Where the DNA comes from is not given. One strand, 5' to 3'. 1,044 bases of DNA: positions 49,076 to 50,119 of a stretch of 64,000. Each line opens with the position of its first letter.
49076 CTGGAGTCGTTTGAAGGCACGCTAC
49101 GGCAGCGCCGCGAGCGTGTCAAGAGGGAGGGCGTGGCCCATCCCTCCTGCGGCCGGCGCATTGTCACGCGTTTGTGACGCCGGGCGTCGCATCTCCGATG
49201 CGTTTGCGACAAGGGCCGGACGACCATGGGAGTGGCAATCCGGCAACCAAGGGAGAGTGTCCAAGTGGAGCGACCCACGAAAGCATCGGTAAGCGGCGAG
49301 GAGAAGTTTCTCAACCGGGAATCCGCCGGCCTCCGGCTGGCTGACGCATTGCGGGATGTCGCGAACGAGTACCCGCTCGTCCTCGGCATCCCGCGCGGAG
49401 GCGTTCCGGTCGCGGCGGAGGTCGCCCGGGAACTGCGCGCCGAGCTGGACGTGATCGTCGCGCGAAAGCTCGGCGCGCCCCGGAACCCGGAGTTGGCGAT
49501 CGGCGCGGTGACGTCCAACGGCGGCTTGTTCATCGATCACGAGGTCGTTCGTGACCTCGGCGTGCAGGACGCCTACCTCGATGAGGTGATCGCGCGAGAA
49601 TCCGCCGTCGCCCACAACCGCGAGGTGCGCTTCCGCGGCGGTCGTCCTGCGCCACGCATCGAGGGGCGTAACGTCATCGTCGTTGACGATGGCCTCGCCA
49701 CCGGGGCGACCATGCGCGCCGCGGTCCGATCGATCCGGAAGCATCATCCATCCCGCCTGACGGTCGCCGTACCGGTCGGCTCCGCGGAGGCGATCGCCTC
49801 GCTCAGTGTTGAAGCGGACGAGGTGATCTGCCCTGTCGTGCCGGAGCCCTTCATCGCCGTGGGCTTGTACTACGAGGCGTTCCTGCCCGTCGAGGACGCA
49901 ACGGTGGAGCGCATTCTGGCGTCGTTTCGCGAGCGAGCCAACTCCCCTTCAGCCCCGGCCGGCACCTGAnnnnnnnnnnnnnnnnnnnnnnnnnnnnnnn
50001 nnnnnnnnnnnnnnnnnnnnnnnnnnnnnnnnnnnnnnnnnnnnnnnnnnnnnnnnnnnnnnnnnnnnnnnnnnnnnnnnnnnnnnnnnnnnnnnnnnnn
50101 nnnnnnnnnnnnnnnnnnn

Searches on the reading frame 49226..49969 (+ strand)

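Call 24: search_protein_families(library=pfam, proteins=[window:49226-49969:+], max_evalue=0.01)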
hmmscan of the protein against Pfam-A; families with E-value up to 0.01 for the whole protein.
window:49226-49969:+ (247 aa): 3 families
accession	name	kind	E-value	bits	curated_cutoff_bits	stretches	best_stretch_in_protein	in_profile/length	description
PF00156.33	Pribosyltran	-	2.7e-18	66.2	26.3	1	41-189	22-129/158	Phosphoribosyl transferase domain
PF14681.12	UPRTase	-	6.3e-05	23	27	1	144-199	117-174/206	Uracil phosphoribosyltransferase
PF15609.12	PRTase_2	-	0.0018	18.3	28.8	1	146-181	118-153/188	Phosphoribosyl transferase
